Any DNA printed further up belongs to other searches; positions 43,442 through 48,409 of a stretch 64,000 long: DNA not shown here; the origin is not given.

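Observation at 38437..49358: Four co-directional envelope genes look like one uncharacterised cell-surface module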

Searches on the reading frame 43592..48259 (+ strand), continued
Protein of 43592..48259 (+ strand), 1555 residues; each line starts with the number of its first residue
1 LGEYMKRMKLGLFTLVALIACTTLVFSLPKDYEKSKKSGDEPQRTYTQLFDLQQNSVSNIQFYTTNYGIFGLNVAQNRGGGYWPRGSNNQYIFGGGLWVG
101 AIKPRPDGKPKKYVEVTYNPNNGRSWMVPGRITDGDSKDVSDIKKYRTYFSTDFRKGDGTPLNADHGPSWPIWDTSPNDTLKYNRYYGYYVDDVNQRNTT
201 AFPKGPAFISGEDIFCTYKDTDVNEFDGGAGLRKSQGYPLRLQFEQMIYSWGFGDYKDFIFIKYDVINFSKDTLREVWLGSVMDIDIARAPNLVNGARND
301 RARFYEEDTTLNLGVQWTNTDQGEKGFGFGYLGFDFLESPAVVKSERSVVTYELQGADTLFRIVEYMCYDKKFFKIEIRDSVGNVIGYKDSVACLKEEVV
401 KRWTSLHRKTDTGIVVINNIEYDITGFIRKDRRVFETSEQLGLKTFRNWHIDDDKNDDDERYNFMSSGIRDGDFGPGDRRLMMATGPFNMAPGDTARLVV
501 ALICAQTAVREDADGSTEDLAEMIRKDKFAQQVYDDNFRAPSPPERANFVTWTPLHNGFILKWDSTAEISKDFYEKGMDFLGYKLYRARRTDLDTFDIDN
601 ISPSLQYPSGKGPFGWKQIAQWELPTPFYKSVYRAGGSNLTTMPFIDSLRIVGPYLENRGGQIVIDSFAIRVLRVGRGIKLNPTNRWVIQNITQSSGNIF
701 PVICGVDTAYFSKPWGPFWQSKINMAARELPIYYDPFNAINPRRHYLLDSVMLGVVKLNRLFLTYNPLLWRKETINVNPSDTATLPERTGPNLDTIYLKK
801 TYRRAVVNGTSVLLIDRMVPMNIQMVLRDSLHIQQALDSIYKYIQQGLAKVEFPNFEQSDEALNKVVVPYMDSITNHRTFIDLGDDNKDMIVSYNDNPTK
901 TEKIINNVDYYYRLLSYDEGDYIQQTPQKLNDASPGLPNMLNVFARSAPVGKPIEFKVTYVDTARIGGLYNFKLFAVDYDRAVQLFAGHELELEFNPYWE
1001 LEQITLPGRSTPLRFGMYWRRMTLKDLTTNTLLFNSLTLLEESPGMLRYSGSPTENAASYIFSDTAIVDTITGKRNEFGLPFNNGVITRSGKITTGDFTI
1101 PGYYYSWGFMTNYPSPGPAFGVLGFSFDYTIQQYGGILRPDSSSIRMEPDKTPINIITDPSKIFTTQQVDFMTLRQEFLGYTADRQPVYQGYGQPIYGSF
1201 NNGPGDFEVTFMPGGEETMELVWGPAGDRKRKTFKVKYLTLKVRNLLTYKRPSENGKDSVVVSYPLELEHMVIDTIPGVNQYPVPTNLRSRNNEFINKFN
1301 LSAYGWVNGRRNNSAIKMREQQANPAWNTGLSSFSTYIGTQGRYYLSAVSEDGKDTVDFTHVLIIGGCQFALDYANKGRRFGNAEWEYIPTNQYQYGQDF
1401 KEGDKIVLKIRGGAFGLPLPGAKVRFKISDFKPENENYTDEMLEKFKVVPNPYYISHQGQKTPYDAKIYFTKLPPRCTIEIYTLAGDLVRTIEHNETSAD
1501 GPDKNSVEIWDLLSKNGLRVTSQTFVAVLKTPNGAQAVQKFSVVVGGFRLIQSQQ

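Call 83: search_protein_families(library=pfam, proteins=[L043:4644-6656:+, L069:4653-6758:+, L020:18323-19399:+, L029:5058-6434:+, L034:16152-17741:+, L043:1682-3187:+, L043:3197-4429:+], max_evalue=0.01)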
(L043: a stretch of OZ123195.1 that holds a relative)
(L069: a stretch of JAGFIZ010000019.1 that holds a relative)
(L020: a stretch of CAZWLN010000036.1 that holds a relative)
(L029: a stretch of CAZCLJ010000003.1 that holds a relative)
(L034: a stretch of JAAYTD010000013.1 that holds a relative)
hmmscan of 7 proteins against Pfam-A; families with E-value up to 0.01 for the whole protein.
L043:4644-6656:+ (671 aa): 4 families
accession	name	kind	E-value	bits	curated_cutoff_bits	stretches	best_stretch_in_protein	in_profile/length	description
PF18962.6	Por_Secre_tail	-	5e-09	36.8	27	1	597-666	3-72/75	Secretion system C-terminal sorting domain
PF13088.12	BNR_2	-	1.5e-05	24.9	31.4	1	263-353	184-264/277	BNR repeat-like domain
PF15892.11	BNR_4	-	0.0018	18.1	27.3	0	221-283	134-195/272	BNR repeat-containing family member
PF02012.26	BNR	-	0.0053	17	27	0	273-282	2-11/12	BNR/Asp-box repeat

L069:4653-6758:+ (702 aa): 2 families
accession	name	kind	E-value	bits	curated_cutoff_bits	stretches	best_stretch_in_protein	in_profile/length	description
PF18962.6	Por_Secre_tail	-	9.6e-06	26.3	27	1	624-698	1-73/75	Secretion system C-terminal sorting domain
PF13088.12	BNR_2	-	0.0055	16.5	31.4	0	194-284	116-200/277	BNR repeat-like domain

L020:18323-19399:+ (359 aa): 1 family
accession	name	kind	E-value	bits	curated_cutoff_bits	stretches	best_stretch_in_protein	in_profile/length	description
PF01075.23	Glyco_transf_9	-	2.3e-31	109.4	22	1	79-315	4-237/247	Glycosyltransferase family 9 (heptosyltransferase)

L029:5058-6434:+ (459 aa): 0 families

L034:16152-17741:+ (530 aa): 3 families
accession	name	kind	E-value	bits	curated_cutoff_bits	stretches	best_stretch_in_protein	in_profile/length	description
PF02541.22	Ppx-GppA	-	4.4e-66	223.7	27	1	38-325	5-284/285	Ppx/GppA phosphatase family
PF21447.3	Ppx-GppA_III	-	8.5e-33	114.1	27.3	1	339-483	2-146/177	Ppx/GppA phosphatase, domain III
PF01966.28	HD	-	2.2e-08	34.8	22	1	356-470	4-114/116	HD domain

L043:1682-3187:+ (502 aa): 1 family
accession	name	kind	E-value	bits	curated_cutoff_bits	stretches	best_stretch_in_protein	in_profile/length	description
PF02074.21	Peptidase_M32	-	3.3e-172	574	25.1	1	13-492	4-487/489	Carboxypeptidase Taq (M32) metallopeptidase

L043:3197-4429:+ (411 aa): 2 families
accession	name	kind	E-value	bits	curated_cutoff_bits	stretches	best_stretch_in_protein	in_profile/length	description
PF01547.30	SBP_bac_1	-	2e-32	113.8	26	1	43-322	7-304/307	Bacterial extracellular solute-binding protein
PF13416.11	SBP_bac_8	-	1.4e-31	110.7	27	1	48-344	1-267/279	Bacterial extracellular solute-binding protein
